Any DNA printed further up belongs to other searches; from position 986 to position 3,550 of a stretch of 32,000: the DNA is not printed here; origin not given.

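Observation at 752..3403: Candidate uncharacterised two-gene defence module: MazG-like NTP pyrophosphohydrolase coupled to a Vsr/DUF559-nuclease, DEAH-helicase and HTH fusion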

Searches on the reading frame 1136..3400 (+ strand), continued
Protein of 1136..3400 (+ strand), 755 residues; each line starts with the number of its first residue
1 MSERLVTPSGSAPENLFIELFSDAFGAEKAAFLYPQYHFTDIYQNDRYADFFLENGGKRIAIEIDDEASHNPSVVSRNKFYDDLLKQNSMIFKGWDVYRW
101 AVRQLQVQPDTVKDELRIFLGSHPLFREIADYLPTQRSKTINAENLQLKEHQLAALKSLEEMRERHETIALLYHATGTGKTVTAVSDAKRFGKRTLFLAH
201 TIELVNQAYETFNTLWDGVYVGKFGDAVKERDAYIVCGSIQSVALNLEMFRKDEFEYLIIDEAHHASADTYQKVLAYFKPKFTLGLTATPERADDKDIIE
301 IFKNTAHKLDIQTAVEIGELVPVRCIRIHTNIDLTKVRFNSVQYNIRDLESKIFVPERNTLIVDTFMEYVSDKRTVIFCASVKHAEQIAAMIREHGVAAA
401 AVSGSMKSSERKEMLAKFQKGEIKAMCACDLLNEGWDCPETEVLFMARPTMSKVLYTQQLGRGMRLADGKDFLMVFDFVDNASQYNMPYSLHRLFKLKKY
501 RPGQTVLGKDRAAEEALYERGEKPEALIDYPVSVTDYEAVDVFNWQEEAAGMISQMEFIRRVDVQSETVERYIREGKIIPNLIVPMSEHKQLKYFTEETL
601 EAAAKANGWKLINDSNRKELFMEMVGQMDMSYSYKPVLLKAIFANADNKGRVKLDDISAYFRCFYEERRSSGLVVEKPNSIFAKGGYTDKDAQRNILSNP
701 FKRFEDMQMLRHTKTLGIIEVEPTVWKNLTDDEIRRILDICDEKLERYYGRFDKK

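Call 41: find_related_loci(query=A2, collection=viral_contigs, flank=8000)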
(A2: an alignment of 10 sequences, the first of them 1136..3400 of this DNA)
Query A2 (755 aa) in viral_contigs; peptide patterns used: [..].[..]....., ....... (x = any residue, [..] = any of these).
600 stretches matched a pattern (row limit reached: there are more); 587 encode a relative of the query (tblastn E <= 1e-3); the best 80 are kept; 80 distinct loci.
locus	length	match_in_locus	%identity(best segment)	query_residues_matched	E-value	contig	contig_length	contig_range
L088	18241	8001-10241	78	9-752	0e+0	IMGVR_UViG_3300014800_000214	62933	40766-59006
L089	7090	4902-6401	74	259-755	0e+0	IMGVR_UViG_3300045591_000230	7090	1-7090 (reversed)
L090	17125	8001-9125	33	134-515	3e-56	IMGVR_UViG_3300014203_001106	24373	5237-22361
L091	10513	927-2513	27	123-687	9e-56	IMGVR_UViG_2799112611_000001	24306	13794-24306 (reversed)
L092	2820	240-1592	30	146-628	8e-56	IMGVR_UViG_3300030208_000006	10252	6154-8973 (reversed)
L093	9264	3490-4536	33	146-492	4e-55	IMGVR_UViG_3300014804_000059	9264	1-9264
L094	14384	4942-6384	28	145-677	6e-55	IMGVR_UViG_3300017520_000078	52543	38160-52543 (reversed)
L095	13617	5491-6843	30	146-628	6e-55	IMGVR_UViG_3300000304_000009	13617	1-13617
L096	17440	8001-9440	29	145-677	1e-54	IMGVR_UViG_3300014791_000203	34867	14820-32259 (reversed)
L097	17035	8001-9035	34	145-487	1e-54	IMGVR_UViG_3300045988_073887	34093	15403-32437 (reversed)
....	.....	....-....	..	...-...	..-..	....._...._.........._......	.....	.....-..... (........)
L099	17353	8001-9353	29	146-628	3e-54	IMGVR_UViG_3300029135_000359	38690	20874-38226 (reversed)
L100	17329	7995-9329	30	145-620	3e-54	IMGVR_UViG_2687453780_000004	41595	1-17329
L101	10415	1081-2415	30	145-620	4e-54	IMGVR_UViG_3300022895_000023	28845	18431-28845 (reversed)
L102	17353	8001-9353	29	146-628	3e-54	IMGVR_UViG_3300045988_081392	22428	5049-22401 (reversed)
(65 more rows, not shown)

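Call 50: search_protein_families(library=pfam, proteins=[L027:4178-7324:+, L076:8378-10372:+, L020:3903-4544:+, L015:4886-5506:+, L019:5517-5972:+, L060:3387-4649:+, L025:5513-5977:+, L037:8272-10407:+], max_evalue=0.01)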
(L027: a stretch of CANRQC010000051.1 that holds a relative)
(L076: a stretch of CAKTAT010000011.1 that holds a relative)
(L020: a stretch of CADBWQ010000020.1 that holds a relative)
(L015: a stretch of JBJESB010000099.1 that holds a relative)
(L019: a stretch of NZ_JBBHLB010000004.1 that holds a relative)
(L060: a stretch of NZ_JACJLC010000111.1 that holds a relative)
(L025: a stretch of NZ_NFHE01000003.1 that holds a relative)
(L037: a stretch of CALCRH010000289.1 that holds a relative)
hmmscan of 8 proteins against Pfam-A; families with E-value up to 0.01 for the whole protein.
L027:4178-7324:+ (1049 aa): 8 families
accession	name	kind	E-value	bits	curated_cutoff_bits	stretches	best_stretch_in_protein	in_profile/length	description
PF04851.21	ResIII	-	5.4e-36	124.4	22.5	1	315-472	2-164/164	Type III restriction enzyme, res subunit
PF11907.13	DUF3427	-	1.4e-23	84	27.7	1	867-1038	100-274/280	Domain of unknown function (DUF3427)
PF00271.37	Helicase_C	-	6.2e-13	49.4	23.5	1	557-655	11-109/110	Helicase conserved C-terminal domain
PF13091.12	PLDc_2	-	1.1e-11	45.2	27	1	165-277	23-132/132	PLD-like domain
PF09565.16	RE_NgoFVII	-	1.2e-07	31.7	23.8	1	191-259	61-134/162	NgoFVII restriction endonuclease N-terminal PLD domain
PF18766.7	SWI2_SNF2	-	5e-07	30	26.7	1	340-517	21-201/221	SWI2/SNF2 ATPase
PF00270.35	DEAD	-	3e-06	27.5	26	1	320-471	3-161/167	DEAD/DEAH box helicase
PF13245.12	AAA_19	-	0.0075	16.9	25.1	0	340-458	14-114/134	AAA domain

L076:8378-10372:+ (665 aa): 2 families
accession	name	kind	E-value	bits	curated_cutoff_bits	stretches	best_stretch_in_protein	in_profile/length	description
PF09565.16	RE_NgoFVII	-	2.9e-08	33.6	23.8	1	99-187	58-153/162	NgoFVII restriction endonuclease N-terminal PLD domain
PF13091.12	PLDc_2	-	0.00011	22.5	27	1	101-177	57-126/132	PLD-like domain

L020:3903-4544:+ (214 aa): 3 families
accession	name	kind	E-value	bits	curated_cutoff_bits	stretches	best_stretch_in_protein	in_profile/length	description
PF06250.17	YhcG_C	-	1.3e-45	155.5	32.5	1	90-213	2-123/157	YhcG PDDEXK nuclease domain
PF17761.7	DUF1016_N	-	1.6e-17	64.3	32.8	1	2-65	71-137/137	DUF1016 N-terminal domain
PF01939.22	NucS_C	-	0.00054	20.4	24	1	113-193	4-75/124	Endonuclease NucS C-terminal domain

L015:4886-5506:+ (207 aa): 0 families

L019:5517-5972:+ (152 aa): 1 family
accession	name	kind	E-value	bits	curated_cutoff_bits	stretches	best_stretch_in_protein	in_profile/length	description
PF22522.2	DUF6998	-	6.1e-53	178.8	27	1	17-148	3-136/136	Family of unknown function (DUF6998)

L060:3387-4649:+ (421 aa): 2 families
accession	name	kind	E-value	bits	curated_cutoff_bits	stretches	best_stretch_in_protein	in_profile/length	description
PF09983.15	JetD_C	-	8.8e-20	71.2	22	1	280-417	39-169/179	Wadjet protein JetD, C-terminal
PF23947.1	DUF7281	-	4.3e-05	23.6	27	1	273-418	32-174/183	Domain of unknown function (DUF7281)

L025:5513-5977:+ (155 aa): 1 family
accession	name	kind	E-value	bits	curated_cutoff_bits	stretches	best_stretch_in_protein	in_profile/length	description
PF13156.12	Mrr_cat_2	-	0.0039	17.5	22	1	34-62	23-51/127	Restriction endonuclease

L037:8272-10407:+ (712 aa): 2 families
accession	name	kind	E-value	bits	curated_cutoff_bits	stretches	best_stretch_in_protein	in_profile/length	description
PF09848.15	SLFN-g3_helicase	-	3e-66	224.6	24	1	241-675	1-353/354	Schlafen group 3, DNA/RNA helicase domain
PF20720.3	nSTAND3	-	0.0058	16.8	27.2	0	236-341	12-121/155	Novel STAND NTPase 3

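Call 51: search_protein_families(library=padloc, proteins=[L019:5517-5972:+, L025:5513-5977:+, L015:4886-5506:+, L005:12312-13562:+], max_evalue=1)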
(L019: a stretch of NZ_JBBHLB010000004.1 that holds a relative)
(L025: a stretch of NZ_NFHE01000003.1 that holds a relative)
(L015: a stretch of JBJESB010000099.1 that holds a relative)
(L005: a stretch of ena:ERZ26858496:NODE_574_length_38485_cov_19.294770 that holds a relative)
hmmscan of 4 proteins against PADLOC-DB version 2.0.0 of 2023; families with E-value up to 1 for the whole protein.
L019:5517-5972:+ (152 aa): 2 families
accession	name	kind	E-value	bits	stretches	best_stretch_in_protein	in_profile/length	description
PDLC03212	mREase_II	-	6.7e-05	20.8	1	40-85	36-81/161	Type II methyl-directed restriction enzyme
PDLC03208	mREase_II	-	0.0052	15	1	35-88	23-75/143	Type II methyl-directed restriction enzyme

L025:5513-5977:+ (155 aa): 3 families
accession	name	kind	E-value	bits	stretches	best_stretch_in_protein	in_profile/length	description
PDLC04787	PDC-S01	-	0.00047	17.1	1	13-59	310-356/412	-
PDLC04277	PDC-M02A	-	0.021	12.8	1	14-64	8-63/169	-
PDLC04289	PDC-M02A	-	0.044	11.3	1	27-62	22-56/171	-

L015:4886-5506:+ (207 aa): 0 families

L005:12312-13562:+ (417 aa): 2 families
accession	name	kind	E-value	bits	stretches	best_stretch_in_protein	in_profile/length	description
PDLC02374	dGTPase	-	1.9e-54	183.5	1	24-415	27-371/395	-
PDLC02079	Cas3b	-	4.8e-05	19.7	1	74-151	12-84/691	-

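Call 70: search_dna_similar(query=window:1136-3400:+, collection=plasmids, mode=protein, max_rows=15, max_evalue=1e-20)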
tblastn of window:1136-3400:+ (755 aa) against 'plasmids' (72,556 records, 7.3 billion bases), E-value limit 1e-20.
Records with a match: 171; places in all: 180; records where one place covers at least 80% of the query: 0.
Best place of each record, by identity: <60% 171.
By first word of the organism name: Nostoc 15; Vibrio 6; Escherichia 6; Picosynechococcus 6; Pseudomonas 6; Apilactobacillus 6; Pseudoalteromonas 5; Alicyclobacillus 5; Klebsiella 5; Lactiplantibacillus 4; and 77 more.
By predicted mobility (MOB-suite, as given by PLSDB): non-mobilizable 121; mobilizable 33; conjugative 17.
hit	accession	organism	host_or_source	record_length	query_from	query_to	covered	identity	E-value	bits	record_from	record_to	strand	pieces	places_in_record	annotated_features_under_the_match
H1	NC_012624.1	Sulfolobus islandicus Y.N.15.51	-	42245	33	562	70%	27.4%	1e-35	153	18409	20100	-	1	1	DEAD/DEAH box helicase family protein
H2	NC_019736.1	Crinalium epipsammum PCC 9333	-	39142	146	629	64%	28.1%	1e-39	166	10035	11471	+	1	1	DEAD/DEAH box helicase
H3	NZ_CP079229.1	Rhodococcus sp. LW-XY12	pure culture,activated sludge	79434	33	481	59%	28.5%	1e-35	153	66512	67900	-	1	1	DEAD/DEAH box helicase family protein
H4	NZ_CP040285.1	Nostoc sp. C057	Phaeoceros,pure culture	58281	171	598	57%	29.1%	2e-37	158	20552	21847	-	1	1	DEAD/DEAH box helicase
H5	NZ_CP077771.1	Pseudoalteromonas shioyasakiensis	Haliotis discus hannai,plate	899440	115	482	49%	33.5%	3e-47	189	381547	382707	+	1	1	DEAD/DEAH box helicase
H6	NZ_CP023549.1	Rhodobacter sp. CZR27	cell culture,paddy soil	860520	170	501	44%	36.4%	2e-51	202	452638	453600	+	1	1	DUF3427 domain-containing protein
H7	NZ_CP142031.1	Pseudoalteromonas sp. CuT4-3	whole organism,deep-sea sediment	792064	152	491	45%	35.5%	9e-51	200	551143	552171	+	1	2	DEAD/DEAH box helicase family protein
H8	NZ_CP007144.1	Hymenobacter swuensis DY53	-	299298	171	513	45%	35.2%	2e-50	199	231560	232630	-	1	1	DEAD/DEAH box helicase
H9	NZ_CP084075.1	Fusobacterium vincentii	-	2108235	141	523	51%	31.3%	2e-45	184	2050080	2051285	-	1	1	none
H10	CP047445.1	Spiroplasma citri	Neoaliturus tenellus,cell culture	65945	148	495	46%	34.3%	4e-43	176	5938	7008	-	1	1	DEAD/DEAH box helicase family protein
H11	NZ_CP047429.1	Spiroplasma citri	Neoaliturus tenellus,cell culture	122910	148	495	46%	34.3%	4e-43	176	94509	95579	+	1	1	DEAD/DEAH box helicase family protein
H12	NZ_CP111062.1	Chondrinema litorale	Seaweed,red alga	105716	150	492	45%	34.7%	2e-48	193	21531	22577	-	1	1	DEAD/DEAH box helicase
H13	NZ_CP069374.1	Neotabrizicola shimadae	microbial biofilm,biofilm, Nakabusa ...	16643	127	481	47%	33.2%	2e-52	205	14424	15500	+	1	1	DUF3427 domain-containing protein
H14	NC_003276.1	Nostoc sp. PCC 7120 = FACHB-418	-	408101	171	598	57%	27.6%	5e-37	157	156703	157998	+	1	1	DEAD/DEAH box helicase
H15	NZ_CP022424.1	Vitreoscilla filiformis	cell culture,Mud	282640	48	490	59%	26.5%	8e-23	112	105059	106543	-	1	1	DEAD/DEAH box helicase family protein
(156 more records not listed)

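Call 71: search_dna_similar(query=window:1136-3400:+, collection=phages, mode=protein, max_rows=10, max_evalue=1e-20)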
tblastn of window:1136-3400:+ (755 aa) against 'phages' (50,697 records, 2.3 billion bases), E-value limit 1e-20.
Records with a match: 1415; places in all: 1415; records where one place covers at least 80% of the query: 1.
Best place of each record, by identity: <60% 1415.
By first word of the organism name: Mycobacterium 507; Streptococcus 261; Vibrio 106; Pseudomonas 83; Escherichia 63; Salmonella 51; Klebsiella 44; Lactobacillus 33; Gordonia 30; Listeria 16; and 62 more.
By host as written in the record: Mycobacterium smegmatis mc2 155 366; - 103; Streptococcus thermophilus 101; Mycobacterium smegmatis mc#155 80; Vibrio lentus 39; Klebsiella pneumoniae 28; Pseudomonas aeruginosa 28; Escherichia coli 26; and 320 more.
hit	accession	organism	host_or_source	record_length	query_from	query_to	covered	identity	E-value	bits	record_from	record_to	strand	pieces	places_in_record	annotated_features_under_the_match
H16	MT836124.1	Bacteriophage sp.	human fecal samples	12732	37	753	95%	28.5%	2e-87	308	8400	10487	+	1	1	record has no annotation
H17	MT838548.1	Bacteriophage sp.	human fecal samples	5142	122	687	75%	27.7%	5e-47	186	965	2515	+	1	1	record has no annotation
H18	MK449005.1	Streptococcus phage Javan74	Streptococcus anginosus J4211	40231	145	689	72%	27.1%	1e-46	186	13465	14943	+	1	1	DNA helicase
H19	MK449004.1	Streptococcus phage Javan68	Streptococcus anginosus DORA_7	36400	145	689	72%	26.8%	1e-44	179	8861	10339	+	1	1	DNA helicase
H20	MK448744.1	Streptococcus phage Javan377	Streptococcus parasanguinis F0449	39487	145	607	61%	30.7%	3e-52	203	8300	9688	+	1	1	DNA helicase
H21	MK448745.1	Streptococcus phage Javan381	Streptococcus parasanguinis SRR387741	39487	145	607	61%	30.7%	3e-52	203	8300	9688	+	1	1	DNA helicase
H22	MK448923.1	Streptococcus phage Javan380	Streptococcus parasanguinis SRR387738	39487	145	607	61%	30.7%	3e-52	203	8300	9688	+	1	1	DNA helicase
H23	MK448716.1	Streptococcus phage Javan249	Streptococcus halotolerans HTS9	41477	146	626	64%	29.5%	2e-48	191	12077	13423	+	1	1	DNA helicase | hypothetical protein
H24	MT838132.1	Bacteriophage sp.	human fecal samples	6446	154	687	71%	26.2%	4e-34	146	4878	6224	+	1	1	record has no annotation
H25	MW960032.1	Rhizobium phage RHph_X2_25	Sinorhizobium americanum X2_25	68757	127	626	66%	27.9%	5e-33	143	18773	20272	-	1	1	ATP-dependent helicase protein | hypothetical protein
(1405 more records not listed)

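Call 72: get_annotated_region(hit=H18, flank=4000)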
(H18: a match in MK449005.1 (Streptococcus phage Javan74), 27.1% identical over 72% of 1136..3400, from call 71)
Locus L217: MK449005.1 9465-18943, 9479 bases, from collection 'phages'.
description: Streptococcus phage Javan74, complete genome.
organism: Streptococcus phage Javan74 (NCBI taxid 2548305)
taxonomy: Viruses; Duplodnaviria; Heunggongvirae; Uroviricota; Caudoviricetes
host: Streptococcus anginosus J4211; source: -; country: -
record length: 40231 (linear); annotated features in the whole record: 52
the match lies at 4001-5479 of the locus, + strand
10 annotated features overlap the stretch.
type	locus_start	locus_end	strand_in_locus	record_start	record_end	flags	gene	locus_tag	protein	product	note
CDS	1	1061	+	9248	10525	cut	-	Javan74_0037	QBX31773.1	hypothetical protein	-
CDS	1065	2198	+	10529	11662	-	-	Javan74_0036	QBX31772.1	hypothetical protein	-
CDS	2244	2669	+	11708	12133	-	-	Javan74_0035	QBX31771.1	hypothetical protein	-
CDS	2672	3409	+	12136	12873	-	-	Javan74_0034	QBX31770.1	hypothetical protein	-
CDS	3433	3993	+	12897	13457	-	-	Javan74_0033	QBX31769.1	hypothetical protein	-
CDS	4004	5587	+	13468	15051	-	-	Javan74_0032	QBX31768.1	DNA helicase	DNA helicase, phage-associated; Type III restriction enzme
CDS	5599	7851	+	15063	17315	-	-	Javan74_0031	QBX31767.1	replicative DNA helicase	replicative DNA helicase, repA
CDS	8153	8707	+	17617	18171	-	-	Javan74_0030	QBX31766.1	hypothetical protein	-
CDS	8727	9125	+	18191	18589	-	-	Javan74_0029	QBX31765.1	resolvase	-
CDS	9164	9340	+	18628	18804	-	-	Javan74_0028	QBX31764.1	hypothetical protein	-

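Call 94: search_protein_families(library=phrogs, proteins=[window:1136-3400:+], max_evalue=0.001)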
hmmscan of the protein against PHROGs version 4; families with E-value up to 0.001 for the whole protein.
window:1136-3400:+ (755 aa): 7 families
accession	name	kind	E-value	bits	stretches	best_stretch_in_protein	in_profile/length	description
phrog_16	-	DNA, RNA and nucleotide metabolism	2e-89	302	1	79-528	241-656/986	DNA helicase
phrog_9690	-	DNA, RNA and nucleotide metabolism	9e-26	91.6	1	253-494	39-286/306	DNA helicase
phrog_16694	-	unknown function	9.6e-25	87.7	1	146-482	273-678/1010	-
phrog_3830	-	unknown function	7.1e-09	35.4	1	257-427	400-550/1032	-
phrog_27849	-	unknown function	3.2e-05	23.3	0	370-471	444-550/664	-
phrog_6819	-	DNA, RNA and nucleotide metabolism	0.00013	21.6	1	170-446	39-310/645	Holliday junction branch migration helicase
phrog_32711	-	unknown function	0.00022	20.3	1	258-471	221-444/956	-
